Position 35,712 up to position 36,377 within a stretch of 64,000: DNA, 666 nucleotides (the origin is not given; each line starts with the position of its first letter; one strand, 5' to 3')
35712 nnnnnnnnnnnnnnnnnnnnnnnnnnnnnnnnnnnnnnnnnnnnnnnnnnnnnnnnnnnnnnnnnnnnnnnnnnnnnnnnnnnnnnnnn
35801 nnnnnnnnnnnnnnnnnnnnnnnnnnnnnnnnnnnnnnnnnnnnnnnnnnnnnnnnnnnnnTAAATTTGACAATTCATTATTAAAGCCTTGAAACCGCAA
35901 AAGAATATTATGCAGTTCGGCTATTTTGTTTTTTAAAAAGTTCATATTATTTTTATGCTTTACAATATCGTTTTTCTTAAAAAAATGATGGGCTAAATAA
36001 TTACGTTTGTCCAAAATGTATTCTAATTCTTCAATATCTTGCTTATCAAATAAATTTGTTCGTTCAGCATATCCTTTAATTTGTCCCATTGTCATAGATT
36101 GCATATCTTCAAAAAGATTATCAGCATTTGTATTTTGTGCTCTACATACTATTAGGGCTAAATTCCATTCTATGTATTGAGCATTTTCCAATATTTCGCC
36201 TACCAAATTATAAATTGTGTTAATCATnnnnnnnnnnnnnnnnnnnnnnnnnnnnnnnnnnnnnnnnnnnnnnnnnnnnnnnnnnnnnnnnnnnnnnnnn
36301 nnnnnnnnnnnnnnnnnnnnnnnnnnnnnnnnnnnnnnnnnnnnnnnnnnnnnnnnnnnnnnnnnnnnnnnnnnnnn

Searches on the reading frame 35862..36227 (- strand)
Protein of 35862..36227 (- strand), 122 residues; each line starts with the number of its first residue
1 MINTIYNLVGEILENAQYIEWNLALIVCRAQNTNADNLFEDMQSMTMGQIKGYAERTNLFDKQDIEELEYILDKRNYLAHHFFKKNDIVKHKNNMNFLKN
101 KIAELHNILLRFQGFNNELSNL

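Call 5: search_protein_families(library=pfam, proteins=[window:35862-36227:-], max_evalue=1)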
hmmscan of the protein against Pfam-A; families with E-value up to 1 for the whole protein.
window:35862-36227:- (122 aa): 2 families
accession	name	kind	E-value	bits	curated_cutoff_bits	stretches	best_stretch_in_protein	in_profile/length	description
PF18923.6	DUF5673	-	0.054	13.9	26.7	0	59-74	48-63/66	Domain of unknown function (DUF5673)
PF16878.10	SIX1_SD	-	0.33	11.9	27.4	1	57-116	11-70/113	Transcriptional regulator, SIX1, N-terminal SD domain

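Call 6: search_protein_families(library=padloc, proteins=[window:35862-36227:-], max_evalue=1)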
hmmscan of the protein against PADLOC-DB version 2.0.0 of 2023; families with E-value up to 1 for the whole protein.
window:35862-36227:- (122 aa): 3 families
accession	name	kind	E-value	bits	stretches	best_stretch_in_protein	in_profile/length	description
PDLC04108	PD-T7-3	-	0.00029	18.1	1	50-103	90-142/432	-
PDLC01679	Cas13-ApeA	-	0.0014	16.5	1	55-116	123-181/187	Cas13-ApeA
PDLC01840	CARF2--CARF_HEPN_CARF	-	0.0039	13.9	1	66-113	355-399/547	-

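Call 8: find_homologous_proteins(query=window:35862-36227:-, max_evalue=0.001)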
Query window:35862-36227:- (122 aa): 207 proteins with E <= 0.001 among 214 candidates; the best 120 are listed.
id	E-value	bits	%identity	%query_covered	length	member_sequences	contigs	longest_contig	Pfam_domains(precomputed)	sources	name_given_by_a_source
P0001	2.1e-73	261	100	100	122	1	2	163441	-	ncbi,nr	ncbi:MAG: hypothetical protein NC037_02425 [Bacteroides sp.]|nr:hypothetical protein [Bacillota bact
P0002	2.4e-48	181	70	99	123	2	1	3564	-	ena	-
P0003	6.8e-48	179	71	100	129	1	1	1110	-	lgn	-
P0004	9.4e-48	179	70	99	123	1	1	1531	-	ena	-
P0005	1.0e-47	179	70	100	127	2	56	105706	-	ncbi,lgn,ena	-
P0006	1.3e-47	178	71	99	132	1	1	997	-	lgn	-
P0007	1.4e-47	178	71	99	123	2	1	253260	-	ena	-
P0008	1.6e-47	178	69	100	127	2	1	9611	-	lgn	-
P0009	1.7e-47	178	70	99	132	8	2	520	-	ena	-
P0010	1.7e-47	178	69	99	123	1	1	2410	-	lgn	-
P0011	1.7e-47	178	69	98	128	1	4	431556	-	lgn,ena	-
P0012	1.9e-47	178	68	98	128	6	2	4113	-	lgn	-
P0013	2.0e-47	178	71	100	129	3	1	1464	-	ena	-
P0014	2.1e-47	178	69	99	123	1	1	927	-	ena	-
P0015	2.2e-47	178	69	98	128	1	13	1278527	-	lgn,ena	-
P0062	2.2e-45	171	67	100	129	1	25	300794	-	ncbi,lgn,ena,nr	ncbi:MAG: hypothetical protein PUK83_06060 [Clostridia bacterium]|nr:hypothetical protein [Clostridi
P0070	1.0e-44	169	68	100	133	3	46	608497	-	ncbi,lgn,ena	-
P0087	2.4e-44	168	67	100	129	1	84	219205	-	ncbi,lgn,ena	-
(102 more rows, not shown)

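Call 10: find_encoding_contigs(protein=P0015, flank=6000, max_places=4)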
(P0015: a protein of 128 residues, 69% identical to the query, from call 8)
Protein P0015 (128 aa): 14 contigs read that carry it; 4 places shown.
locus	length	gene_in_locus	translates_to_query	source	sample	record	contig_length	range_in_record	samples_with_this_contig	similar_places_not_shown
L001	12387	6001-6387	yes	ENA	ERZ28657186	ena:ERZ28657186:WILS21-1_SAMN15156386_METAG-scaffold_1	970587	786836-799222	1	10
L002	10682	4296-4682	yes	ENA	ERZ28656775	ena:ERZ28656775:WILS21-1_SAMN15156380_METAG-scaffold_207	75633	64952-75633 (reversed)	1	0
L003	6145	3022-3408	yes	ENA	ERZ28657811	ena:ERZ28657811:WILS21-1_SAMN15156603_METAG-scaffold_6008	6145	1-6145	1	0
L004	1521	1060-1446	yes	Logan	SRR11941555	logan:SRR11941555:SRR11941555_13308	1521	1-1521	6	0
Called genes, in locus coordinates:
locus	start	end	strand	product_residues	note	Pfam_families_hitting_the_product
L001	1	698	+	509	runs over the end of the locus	PF06050:HGD-D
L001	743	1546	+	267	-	PF01869:BcrAD_BadFG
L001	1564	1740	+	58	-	-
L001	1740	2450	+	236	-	PF03598:CdhC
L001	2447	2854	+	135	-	PF00383:dCMP_cyt_deam_1, PF08211:dCMP_cyt_deam_2, PF26947:CDL (weak)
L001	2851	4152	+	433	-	PF02885:Glycos_trans_3N, PF00591:Glycos_transf_3, PF07831:PYNP_C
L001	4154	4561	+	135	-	PF03061:4HBT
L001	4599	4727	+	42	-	-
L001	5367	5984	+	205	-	-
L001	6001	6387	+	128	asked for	-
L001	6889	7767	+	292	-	PF00497:SBP_bac_3, PF10613:Lig_chan-Glu_bd (weak)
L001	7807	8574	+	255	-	PF00528:BPD_transp_1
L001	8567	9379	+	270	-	PF02463:SMC_N, PF13476:AAA_23 (weak), PF00005:ABC_tran, PF09818:ABC_ATPase (faint), PF13304:AAA_21 (weak)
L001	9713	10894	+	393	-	PF02608:Bmp, PF13407:Peripla_BP_4 (weak)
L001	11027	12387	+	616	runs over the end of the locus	PF00005:ABC_tran, PF13304:AAA_21 (faint)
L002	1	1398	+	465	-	?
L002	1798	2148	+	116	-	PF01443:Viral_helicase1, PF13538:UvrD_C_2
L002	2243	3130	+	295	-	PF14022:DUF4238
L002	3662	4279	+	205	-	-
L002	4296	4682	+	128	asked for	-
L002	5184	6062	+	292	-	PF00497:SBP_bac_3, PF10613:Lig_chan-Glu_bd (weak)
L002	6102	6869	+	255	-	PF00528:BPD_transp_1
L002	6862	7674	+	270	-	PF02463:SMC_N, PF13476:AAA_23 (weak), PF00005:ABC_tran, PF09818:ABC_ATPase (faint), PF13304:AAA_21 (weak)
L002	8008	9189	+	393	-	PF02608:Bmp, PF13407:Peripla_BP_4 (weak)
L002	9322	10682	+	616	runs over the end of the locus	PF00005:ABC_tran, PF13304:AAA_21 (faint)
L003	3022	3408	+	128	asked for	-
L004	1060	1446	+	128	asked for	-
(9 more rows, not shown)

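Call 11: find_encoding_contigs(protein=P0070, flank=6000, max_places=4)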
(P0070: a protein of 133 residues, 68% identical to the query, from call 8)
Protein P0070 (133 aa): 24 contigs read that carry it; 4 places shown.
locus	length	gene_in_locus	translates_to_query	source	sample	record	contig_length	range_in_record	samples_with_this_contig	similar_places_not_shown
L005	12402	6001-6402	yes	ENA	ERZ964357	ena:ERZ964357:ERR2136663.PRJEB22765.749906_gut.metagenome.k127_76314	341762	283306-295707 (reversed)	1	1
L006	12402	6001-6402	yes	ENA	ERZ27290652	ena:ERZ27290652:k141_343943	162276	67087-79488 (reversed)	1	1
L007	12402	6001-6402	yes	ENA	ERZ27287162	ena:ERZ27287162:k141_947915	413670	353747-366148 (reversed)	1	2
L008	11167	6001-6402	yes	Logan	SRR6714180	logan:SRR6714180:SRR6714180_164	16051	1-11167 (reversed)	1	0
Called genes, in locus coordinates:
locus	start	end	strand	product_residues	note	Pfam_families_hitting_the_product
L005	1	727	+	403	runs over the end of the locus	PF01136:Peptidase_U32, PF16325:Peptidase_U32_C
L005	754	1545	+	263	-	PF00106:adh_short, PF02719:Polysacc_synt_2 (weak), PF13561:adh_short_C2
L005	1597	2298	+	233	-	PF04542:Sigma70_r2, PF04545:Sigma70_r4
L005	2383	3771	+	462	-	PF00370:FGGY_N, PF02782:FGGY_C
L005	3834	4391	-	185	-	-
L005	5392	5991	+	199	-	PF13349:DUF4097 (weak)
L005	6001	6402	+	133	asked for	-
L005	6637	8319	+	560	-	PF02690:Na_Pi_cotrans, PF01895:PhoU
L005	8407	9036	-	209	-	PF00326:Peptidase_S9 (faint), PF12146:Hydrolase_4 (faint)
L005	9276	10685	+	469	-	PF02127:Peptidase_M18, PF05343:Peptidase_M42 (faint)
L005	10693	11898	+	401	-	PF01546:Peptidase_M20, PF07687:M20_dimer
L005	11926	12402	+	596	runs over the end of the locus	PF13292:DXP_synthase_N, PF02779:Transket_pyr, PF02780:Transketolase_C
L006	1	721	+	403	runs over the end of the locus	PF01136:Peptidase_U32, PF16325:Peptidase_U32_C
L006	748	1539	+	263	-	PF00106:adh_short, PF02719:Polysacc_synt_2 (weak), PF13561:adh_short_C2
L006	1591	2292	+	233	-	PF04542:Sigma70_r2, PF04545:Sigma70_r4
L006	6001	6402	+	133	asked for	-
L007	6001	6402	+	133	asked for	-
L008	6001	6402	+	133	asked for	-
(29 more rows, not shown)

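Call 22: search_solved_structures(query=A1, max_evalue=10, show_alignments=3)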
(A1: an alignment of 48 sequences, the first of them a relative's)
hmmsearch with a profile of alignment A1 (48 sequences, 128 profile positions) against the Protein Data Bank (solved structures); distinct sequences matched with E-value up to 10: 2.
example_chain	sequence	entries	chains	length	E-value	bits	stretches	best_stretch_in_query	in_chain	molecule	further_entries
6ifk_D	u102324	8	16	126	0.081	16.1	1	57-124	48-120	Type III-A CRISPR-associated protein Csm2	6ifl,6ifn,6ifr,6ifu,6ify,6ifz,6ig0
3nxk_A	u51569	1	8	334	0.44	13.7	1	23-108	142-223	Cytoplasmic L-asparaginase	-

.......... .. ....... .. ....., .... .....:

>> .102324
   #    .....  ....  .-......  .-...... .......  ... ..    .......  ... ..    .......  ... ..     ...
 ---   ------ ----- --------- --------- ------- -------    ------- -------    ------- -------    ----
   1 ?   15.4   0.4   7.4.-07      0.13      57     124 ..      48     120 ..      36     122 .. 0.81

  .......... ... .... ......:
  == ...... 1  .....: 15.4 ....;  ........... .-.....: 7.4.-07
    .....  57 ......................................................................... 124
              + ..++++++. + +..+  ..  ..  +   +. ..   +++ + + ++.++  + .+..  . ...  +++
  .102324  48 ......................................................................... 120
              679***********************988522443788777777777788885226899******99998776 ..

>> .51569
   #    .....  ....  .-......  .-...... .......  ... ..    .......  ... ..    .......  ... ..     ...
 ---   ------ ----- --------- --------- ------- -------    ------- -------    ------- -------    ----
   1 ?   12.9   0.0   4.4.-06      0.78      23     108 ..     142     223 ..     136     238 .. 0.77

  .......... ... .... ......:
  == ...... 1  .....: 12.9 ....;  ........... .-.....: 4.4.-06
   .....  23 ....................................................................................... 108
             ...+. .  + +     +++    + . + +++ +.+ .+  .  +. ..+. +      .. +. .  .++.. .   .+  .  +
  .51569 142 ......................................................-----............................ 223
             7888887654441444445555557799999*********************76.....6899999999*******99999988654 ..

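Call 23: find_related_loci(query=A1, collection=genome_contigs, flank=6000)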
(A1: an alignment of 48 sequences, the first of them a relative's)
Query A1 (122 aa) in genome_contigs; peptide patterns used: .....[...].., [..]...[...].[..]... (x = any residue, [..] = any of these).
57 stretches matched a pattern; 8 encode a relative of the query (tblastn E <= 1e-3); 8 distinct loci.
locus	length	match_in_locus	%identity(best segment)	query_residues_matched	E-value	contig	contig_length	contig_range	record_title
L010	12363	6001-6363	69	1-121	6e-54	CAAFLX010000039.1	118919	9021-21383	MAG TPA_asm: Clostridia bacterium, isolate HGM11462, WGS project CAAFLX010000000 data, contig: SRS1596867_146_k141_27308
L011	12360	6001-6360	64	1-120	2e-46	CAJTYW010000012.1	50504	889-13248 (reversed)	MAG TPA_asm: uncultured Christensenella sp. isolate MGBC121002 genome assembly, contig: MGBC121002.12, whole genome shot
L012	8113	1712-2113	37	5-119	1e-23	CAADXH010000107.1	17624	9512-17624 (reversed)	MAG TPA_asm: Bacilli bacterium, isolate HGM10607, WGS project CAADXH010000000 data, contig: ERS396321_61_k85_193247, who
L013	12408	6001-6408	37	1-117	5e-23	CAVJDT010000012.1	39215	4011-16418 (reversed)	Bacillota bacterium isolate H07681-L1_cleanbin_000020 genome assembly, contig: Spades_H07681-L1_contig_520, whole genome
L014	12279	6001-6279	45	4-122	2e-22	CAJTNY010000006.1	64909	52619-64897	MAG TPA_asm: uncultured Christensenella sp. isolate MGBC105190 genome assembly, contig: MGBC105190.6, whole genome shotg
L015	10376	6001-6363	34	1-102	4e-18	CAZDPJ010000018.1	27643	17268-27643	MAG TPA_asm: uncultured Staphylococcaceae bacterium isolate SRP313737_co1_111 genome assembly, contig: NODE_2723_length_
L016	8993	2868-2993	71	1-42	4e-16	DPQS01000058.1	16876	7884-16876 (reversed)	MAG TPA_asm: Clostridiales bacterium isolate UBA11477 contig_6770, whole genome shotgun sequence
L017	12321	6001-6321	35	5-92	7e-13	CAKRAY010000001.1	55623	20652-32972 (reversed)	MAG: uncultured Clostridia bacterium isolate REFINED_METABAT215_TOP10_CONTIGS_1500_ASSEMBLY_K77_MERGED__Hadza_MoBio_hadz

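Call 25: predict_structure(alignment_id=A1)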
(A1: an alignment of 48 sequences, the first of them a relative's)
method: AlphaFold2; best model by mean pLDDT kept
length: 122 residues; sequences in the alignment: 48
mean_pLDDT: 94.9   pTM: 0.86
mean pLDDT of the five models: 94.9, 93.9, 92.9, 92.8, 92.2
residues with pLDDT >= 90: 107; 70-90: 15; 50-70: 0; < 50: 0
segments of 3 or more residues with pLDDT < 50: none
pLDDT, mean of each block of 10 residues (from residue 1): 96 98 96 93 94 95 97 95 88 94 98 97 85
secondary structure, 60 per line:
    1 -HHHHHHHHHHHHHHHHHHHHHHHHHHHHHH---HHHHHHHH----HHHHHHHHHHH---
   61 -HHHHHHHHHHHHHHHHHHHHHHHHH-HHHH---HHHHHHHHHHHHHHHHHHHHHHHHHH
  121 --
elements in order: H2-31 H35-42 H47-57 H62-86 H88-91 H95-120

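Call 29: fold_search(model_id=the predicted structure, library=pdb)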
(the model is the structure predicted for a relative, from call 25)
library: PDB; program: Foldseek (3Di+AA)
matches with E <= 10: 145; with E <= 0.001: 0
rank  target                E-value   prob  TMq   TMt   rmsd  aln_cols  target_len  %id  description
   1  5xsd_L                7.3e-01  0.23  0.31  0.31  15.6       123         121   13  XylFII-LytSN complex mutant - D103A (released 2017-08-02)
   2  3ogh_A                7.6e-01  0.15  0.27  0.25  12.7       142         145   17  Crystal structure of yciE protein from E. coli CFT073, a member of ferritine-like superfamily of diiron-containing fou (released 2010-09-15)
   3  6e6a_A                8.1e-01  0.21  0.33  0.26  17.1       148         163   13  Triclinic crystal form of IncA G144A point mutant (released 2019-07-10)
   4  6jx6_D                8.5e-01  0.21  0.32  0.28  13.8       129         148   16  Tetrameric form of Smac (released 2019-12-04)
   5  2b0h_MODEL_1_A        1.0e+00  0.44  0.41  0.38  14.5       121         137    7  Solution structure of VBS3 fragment of talin (released 2006-01-17)
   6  7xge_A                1.0e+00  0.14  0.26  0.20  16.8       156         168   10  Crystal structure of MCL-1 in complex with computationally designed inhibitor protein (released 2022-07-20)
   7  7xge_E                1.0e+00  0.13  0.25  0.22  16.3       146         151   11  Crystal structure of MCL-1 in complex with computationally designed inhibitor protein (released 2022-07-20)
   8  4tx5_B                1.1e+00  0.23  0.35  0.28  13.8       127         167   14  Crystal structure of Smac-DIABLO (in space group P65) (released 2015-07-15)
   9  1few                  1.2e+00  0.18  0.32  0.24  13.6       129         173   16  CRYSTAL STRUCTURE OF SMAC/DIABLO (released 2000-09-13)
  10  7xge_G                1.2e+00  0.13  0.26  0.20  17.0       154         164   11  Crystal structure of MCL-1 in complex with computationally designed inhibitor protein (released 2022-07-20)
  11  7xge_C                1.2e+00  0.12  0.25  0.20  16.8       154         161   10  Crystal structure of MCL-1 in complex with computationally designed inhibitor protein (released 2022-07-20)
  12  5yep_C                1.5e+00  0.15  0.33  0.31  10.3       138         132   14  Crystal structure of SO_3166-SO_3165 from Shewanella oneidensis (released 2018-03-28)
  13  6egc                  1.5e+00  0.15  0.33  0.28  17.6       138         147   12  Single-chain version of 2L4HC2_23 (PDB 5J0K) (released 2019-05-29)
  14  6m6u_H                1.8e+00  0.18  0.38  0.36  10.7       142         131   13  Crystal structure the toxin-antitoxin MntA-HpeT mutant-D39ED41E (released 2020-09-30)
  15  5xsj_L                2.1e+00  0.15  0.32  0.32  14.7       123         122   14  XylFII-LytSN complex (released 2017-08-02)
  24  1wwp_A                3.4e+00  0.35  0.49  0.50   4.6       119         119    9  Crystal structure of ttk003001694 from Thermus Thermophilus HB8 (released 2005-07-12)
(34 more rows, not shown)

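Call 31: search_protein_representatives(alignment_id=A1)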
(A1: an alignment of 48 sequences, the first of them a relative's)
Query: 48 sequences, 128 profile positions. Proteins with E-value up to 0.001 (for the whole library): 166; up to 1e-10: 46; up to 1e-30: 3. The best 150 are listed.
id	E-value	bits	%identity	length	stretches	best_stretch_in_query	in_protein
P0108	4.2e-67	240.2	-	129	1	1-127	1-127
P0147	4.3e-41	156.1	-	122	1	3-121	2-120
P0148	1.2e-32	128.8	-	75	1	47-122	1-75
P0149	1.3e-30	122.2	-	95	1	1-69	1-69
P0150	6.4e-30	119.9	-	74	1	1-68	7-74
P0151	1.2e-27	112.6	-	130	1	3-124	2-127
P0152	1.8e-24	102.3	-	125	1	3-121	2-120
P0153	3.2e-23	98.3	-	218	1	65-119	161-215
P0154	1.1e-22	96.5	-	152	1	3-122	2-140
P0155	1.4e-22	96.2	-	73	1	42-95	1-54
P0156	4.0e-21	91.5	-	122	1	3-120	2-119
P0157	4.4e-20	88.1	-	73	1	1-52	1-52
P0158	1.5e-19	86.4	-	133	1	3-125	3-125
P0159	2.6e-19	85.7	-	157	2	32-122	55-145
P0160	8.6e-19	84.0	-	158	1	4-124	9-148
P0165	1.1e-15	73.9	-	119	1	7-119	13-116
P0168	2.4e-15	72.9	-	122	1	3-121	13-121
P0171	1.1e-14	70.7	-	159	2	30-122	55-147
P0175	6.6e-14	68.2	-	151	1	27-125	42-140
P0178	2.7e-13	66.2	-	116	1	3-121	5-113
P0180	4.2e-13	65.6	-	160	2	33-122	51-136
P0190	5.6e-11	58.7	-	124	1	3-122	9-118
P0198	5.9e-10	55.4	-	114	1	32-124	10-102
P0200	9.3e-10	54.8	-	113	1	5-120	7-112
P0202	4.0e-09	52.7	-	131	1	6-122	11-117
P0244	9.2e-06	41.8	-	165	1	19-127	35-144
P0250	2.0e-05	40.7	-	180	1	2-125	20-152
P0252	2.3e-05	40.6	-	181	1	5-120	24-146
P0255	3.0e-05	40.2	-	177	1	15-87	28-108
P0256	3.4e-05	40.0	-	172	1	18-100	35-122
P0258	3.9e-05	39.8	-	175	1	4-109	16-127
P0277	2.0e-04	37.6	-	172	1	4-117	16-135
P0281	2.5e-04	37.2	-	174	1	5-115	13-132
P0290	3.4e-04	36.8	-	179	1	4-92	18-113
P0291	3.6e-04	36.7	-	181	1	23-124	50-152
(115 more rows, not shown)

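Call 37: search_protein_families(library=pfam, alignment_id=A3, max_evalue=0.01)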
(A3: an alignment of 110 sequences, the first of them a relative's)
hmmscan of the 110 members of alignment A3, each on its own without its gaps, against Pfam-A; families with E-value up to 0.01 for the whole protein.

A. member 1, P0001 (122 aa): 0 families

B. families by the number of members that match (of 110 scanned): 34 families (the first 25 are shown)
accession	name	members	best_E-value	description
PF01934.22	HepT-like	19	8.1e-06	Ribonuclease HepT-like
PF18735.6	HEPN_RiboL-PSP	6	1.9e-06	RiboL-PSP-HEPN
PF13643.11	DUF4145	4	0.00024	Domain of unknown function (DUF4145)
PF18737.6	HEPN_MAE_28990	2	0.007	MAE_28990/MAE_18760-like HEPN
PF25013.1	LRR_Zer-1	1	1.4e-05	Zer-1-like, Leucine-rich repeats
PF05833.16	NFACT_N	1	0.00019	NFACT N-terminal and middle domains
PF01544.23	CorA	1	0.00052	CorA-like Mg2+ transporter protein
PF20465.4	MmeI_hel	1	0.0007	MmeI, helicase spacer domain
PF21852.1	DUF6911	1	0.0012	Family of unknown function (DUF6911)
PF13162.11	DUF3997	1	0.0014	Protein of unknown function (DUF3997)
PF16782.11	SIL1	1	0.0023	Nucleotide exchange factor SIL1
PF04700.17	Baculo_gp41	1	0.0023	Structural glycoprotein p40/gp41 conserved region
PF04548.22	AIG1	1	0.0031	AIG1 family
PF07680.16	DoxA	1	0.0032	TQO small subunit DoxA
PF17242.7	DUF5315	1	0.0033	Disordered region of unknown function (DUF5315)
PF18730.6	HEPN_Cthe2314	1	0.0068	Cthe_2314-like HEPN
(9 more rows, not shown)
